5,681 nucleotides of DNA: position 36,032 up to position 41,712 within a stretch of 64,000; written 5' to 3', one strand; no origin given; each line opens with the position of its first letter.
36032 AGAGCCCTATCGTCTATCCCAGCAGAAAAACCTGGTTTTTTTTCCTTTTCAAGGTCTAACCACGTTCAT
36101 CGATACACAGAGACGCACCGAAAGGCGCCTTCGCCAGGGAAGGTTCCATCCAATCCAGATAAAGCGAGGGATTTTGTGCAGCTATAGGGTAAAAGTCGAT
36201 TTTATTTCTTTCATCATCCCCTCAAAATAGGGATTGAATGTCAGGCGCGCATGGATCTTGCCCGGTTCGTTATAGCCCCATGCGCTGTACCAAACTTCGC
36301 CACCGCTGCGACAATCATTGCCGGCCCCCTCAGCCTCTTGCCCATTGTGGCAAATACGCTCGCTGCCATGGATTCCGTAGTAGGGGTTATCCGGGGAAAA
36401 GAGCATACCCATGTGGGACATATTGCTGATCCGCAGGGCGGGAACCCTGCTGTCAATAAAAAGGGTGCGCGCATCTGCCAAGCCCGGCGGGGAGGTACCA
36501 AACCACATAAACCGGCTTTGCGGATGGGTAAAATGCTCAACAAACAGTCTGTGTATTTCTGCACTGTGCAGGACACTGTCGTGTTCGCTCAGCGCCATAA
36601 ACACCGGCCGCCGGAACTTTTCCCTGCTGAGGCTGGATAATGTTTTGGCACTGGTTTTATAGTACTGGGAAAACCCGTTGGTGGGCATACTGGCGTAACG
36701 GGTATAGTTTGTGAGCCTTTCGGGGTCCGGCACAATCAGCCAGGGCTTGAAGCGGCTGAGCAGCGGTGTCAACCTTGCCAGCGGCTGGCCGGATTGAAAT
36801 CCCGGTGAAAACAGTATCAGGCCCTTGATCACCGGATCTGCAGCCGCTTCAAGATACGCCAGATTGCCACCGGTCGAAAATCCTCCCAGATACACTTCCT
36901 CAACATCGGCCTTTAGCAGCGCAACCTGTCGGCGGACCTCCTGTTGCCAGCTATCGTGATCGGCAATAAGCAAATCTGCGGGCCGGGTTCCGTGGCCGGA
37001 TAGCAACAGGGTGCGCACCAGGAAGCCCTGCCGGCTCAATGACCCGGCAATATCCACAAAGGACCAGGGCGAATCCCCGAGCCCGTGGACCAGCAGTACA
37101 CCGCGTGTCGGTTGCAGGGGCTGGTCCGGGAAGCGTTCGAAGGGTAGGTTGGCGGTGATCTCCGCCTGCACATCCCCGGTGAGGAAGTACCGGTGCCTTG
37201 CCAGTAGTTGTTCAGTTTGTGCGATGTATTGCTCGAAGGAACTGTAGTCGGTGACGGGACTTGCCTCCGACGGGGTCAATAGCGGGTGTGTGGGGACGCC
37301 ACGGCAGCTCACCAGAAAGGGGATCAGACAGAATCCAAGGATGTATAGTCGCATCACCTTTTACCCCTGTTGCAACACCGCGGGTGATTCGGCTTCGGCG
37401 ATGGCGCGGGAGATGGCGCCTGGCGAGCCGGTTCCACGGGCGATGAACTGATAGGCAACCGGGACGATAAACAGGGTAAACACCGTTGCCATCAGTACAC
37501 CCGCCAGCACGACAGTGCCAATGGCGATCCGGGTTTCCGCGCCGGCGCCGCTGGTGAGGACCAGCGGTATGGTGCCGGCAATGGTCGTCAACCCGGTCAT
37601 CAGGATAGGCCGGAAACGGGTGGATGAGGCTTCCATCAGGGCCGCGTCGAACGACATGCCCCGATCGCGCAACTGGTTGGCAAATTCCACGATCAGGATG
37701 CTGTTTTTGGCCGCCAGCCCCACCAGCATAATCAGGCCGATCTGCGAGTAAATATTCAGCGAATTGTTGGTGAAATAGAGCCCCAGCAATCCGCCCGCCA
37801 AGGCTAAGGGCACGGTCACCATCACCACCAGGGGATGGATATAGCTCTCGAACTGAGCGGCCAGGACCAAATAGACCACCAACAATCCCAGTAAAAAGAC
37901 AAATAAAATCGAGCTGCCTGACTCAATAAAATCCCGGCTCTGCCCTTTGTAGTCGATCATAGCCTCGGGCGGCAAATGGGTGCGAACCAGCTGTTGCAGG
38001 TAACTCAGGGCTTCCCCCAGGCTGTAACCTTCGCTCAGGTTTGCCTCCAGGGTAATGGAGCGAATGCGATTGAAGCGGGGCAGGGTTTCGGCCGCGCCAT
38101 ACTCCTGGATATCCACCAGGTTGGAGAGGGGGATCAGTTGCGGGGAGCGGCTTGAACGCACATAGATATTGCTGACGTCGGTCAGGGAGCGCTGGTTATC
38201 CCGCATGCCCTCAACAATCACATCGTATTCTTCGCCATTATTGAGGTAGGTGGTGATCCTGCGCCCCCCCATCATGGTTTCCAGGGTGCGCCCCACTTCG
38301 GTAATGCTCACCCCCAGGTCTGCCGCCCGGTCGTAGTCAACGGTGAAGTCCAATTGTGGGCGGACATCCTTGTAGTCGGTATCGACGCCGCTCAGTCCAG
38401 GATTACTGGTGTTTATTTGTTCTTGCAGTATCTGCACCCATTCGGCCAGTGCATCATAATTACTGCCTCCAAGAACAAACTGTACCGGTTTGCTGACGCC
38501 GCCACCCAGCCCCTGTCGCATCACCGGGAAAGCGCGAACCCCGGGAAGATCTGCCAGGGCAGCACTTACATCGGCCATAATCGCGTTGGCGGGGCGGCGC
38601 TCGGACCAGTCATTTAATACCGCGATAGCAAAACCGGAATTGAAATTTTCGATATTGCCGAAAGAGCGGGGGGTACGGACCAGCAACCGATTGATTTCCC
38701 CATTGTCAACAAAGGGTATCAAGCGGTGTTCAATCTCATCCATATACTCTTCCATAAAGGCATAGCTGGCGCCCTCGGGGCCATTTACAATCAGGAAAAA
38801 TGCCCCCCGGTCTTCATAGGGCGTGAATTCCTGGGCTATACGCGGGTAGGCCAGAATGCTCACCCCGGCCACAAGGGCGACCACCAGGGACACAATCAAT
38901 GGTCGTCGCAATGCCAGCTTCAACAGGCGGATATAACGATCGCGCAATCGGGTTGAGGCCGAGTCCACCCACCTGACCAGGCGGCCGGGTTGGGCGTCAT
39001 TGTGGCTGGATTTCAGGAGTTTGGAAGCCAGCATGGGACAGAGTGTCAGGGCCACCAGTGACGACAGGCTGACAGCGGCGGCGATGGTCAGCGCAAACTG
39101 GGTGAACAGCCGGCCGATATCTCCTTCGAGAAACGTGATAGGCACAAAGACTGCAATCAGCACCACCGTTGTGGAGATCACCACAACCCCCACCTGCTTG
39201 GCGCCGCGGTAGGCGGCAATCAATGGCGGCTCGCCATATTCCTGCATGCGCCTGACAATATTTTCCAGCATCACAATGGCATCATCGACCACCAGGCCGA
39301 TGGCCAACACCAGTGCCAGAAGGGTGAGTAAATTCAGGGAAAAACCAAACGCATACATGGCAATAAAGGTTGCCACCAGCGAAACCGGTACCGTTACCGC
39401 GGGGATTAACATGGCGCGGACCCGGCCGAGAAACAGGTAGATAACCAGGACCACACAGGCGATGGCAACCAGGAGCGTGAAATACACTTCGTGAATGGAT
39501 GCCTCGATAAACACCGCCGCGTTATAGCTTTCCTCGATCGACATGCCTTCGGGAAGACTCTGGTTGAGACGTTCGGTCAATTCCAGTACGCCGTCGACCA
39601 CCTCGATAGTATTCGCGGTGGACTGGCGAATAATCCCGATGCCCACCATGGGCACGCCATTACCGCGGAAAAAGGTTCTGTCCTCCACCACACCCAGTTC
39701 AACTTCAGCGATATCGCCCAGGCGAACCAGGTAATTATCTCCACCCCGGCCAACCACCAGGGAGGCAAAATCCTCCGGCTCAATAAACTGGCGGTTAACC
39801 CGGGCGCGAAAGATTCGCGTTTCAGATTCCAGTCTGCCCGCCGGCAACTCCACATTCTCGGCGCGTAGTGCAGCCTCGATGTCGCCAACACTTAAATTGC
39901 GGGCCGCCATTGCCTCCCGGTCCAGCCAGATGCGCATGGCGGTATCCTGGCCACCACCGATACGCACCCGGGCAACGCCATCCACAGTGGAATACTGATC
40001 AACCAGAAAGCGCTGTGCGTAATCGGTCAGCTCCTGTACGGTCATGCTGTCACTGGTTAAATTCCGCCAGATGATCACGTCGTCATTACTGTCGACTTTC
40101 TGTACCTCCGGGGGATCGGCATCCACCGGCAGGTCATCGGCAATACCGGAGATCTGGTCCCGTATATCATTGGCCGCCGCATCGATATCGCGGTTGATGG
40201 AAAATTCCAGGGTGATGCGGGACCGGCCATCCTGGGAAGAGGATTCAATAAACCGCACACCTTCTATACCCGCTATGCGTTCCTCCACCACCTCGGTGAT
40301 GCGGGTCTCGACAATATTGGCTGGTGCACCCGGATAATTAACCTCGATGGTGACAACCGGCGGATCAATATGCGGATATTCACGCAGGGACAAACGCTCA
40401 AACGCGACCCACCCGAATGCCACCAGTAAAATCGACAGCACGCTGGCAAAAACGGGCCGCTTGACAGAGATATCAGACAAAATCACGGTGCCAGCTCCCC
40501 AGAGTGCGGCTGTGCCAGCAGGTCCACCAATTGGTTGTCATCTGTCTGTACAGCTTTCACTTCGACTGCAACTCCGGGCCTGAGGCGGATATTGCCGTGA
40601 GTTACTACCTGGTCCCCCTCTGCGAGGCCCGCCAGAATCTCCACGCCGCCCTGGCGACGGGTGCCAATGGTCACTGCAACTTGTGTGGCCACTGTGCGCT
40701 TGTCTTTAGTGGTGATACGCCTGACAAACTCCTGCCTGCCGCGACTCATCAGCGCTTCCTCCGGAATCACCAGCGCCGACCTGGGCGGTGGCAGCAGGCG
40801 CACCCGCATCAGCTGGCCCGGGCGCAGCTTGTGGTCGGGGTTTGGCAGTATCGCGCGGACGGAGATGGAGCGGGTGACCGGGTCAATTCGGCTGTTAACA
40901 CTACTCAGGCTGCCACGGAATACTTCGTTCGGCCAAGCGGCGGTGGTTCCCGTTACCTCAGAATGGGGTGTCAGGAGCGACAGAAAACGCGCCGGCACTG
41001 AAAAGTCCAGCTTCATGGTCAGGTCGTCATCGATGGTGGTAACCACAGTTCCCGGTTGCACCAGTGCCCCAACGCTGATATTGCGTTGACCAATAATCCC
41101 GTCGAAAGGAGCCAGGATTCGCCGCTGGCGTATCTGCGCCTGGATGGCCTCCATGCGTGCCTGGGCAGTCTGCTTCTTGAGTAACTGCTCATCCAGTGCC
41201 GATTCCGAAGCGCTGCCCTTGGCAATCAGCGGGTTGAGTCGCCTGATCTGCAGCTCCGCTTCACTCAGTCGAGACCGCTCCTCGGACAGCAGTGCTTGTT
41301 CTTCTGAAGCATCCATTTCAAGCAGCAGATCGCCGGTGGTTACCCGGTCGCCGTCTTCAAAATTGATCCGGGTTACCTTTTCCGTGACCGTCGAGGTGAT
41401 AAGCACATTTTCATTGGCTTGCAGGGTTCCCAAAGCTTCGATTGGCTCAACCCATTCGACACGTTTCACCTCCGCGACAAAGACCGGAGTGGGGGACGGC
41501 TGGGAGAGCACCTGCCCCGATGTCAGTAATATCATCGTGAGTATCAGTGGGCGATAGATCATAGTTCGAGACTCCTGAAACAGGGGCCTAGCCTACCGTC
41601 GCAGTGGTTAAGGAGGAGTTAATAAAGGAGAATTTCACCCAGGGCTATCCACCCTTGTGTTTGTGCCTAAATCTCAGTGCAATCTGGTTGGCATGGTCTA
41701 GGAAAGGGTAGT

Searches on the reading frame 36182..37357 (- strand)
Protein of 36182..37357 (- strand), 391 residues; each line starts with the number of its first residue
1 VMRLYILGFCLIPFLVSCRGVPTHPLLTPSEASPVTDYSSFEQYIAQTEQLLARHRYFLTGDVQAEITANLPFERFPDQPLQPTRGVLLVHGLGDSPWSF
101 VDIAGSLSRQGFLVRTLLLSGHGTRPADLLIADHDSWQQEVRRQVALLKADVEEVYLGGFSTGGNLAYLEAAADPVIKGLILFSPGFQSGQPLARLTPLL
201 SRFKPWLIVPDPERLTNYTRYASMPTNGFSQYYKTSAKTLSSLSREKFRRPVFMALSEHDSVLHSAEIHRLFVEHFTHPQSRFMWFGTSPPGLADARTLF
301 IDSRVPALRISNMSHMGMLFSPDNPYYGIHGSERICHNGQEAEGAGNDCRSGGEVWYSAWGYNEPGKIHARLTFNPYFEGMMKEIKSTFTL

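Call 49: search_protein_families(library=pfam, proteins=[window:36182-37357:-], max_evalue=0.0001)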
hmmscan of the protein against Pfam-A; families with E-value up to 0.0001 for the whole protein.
window:36182-37357:- (391 aa): 3 families
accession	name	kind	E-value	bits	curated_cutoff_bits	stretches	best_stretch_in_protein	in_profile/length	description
PF12146.15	Hydrolase_4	-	3.4e-15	56.4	27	1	83-223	3-163/239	Serine aminopeptidase, S33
PF12697.13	Abhydrolase_6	-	1.9e-11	45.5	26.3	1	87-237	1-144/217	Alpha/beta hydrolase family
PF00561.26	Abhydrolase_1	-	1.2e-05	25.6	25.8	1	87-195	3-103/245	alpha/beta hydrolase fold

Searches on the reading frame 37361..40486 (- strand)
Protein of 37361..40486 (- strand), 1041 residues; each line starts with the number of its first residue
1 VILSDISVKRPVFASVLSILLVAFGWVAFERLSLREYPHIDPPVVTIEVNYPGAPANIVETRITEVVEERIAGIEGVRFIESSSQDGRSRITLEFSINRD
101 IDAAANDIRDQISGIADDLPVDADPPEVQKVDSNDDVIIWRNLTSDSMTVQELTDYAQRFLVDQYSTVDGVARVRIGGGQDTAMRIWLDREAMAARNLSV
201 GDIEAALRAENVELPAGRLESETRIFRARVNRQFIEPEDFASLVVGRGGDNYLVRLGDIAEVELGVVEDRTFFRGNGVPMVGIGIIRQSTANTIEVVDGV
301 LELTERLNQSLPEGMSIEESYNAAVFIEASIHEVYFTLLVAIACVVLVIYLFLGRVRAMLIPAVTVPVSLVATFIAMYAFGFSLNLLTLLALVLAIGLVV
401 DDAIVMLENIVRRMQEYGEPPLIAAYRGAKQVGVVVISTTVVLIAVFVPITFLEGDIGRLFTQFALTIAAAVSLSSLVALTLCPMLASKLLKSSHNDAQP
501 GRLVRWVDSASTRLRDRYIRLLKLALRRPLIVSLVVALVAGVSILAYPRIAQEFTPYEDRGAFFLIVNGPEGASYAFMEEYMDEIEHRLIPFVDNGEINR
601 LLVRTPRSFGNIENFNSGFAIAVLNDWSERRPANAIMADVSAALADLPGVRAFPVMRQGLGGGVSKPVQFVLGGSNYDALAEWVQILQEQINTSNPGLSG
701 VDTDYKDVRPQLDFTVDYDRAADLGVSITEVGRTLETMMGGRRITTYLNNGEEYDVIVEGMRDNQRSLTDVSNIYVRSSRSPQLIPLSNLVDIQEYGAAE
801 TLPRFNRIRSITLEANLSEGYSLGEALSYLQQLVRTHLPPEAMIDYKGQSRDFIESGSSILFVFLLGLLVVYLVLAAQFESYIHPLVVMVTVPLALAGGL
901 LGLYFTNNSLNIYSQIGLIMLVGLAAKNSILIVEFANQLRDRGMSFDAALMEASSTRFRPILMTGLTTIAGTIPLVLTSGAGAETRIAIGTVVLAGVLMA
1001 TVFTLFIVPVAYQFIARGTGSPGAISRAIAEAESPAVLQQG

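Call 49: search_protein_families(library=pfam, proteins=[window:37361-40486:-], max_evalue=0.0001)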
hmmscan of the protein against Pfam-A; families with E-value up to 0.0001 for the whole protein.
window:37361-40486:- (1041 aa): 2 families
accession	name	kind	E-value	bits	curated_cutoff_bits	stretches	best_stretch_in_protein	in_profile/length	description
PF00873.25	ACR_tran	-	1.9e-294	979.8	28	1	4-1015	2-1020/1021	AcrB/AcrD/AcrF family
PF03176.21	MMPL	-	7.8e-09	35.3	20.5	1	311-529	119-330/333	MMPL family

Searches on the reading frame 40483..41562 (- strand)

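Call 49: search_protein_families(library=pfam, proteins=[window:40483-41562:-], max_evalue=0.0001)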
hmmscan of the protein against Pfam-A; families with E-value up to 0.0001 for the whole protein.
window:40483-41562:- (359 aa): 3 families
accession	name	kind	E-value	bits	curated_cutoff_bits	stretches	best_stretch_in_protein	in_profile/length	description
PF16576.10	HlyD_D23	-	6.8e-25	88.1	30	1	40-250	5-212/214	Barrel-sandwich domain of CusB or HlyD membrane-fusion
PF13437.12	HlyD_3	-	1.1e-13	52.3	22.2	1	149-249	2-106/106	HlyD family secretion protein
PF13533.13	Biotin_lipoyl_2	-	2.6e-06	27.5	29.8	0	62-84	10-32/32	Biotin-lipoyl like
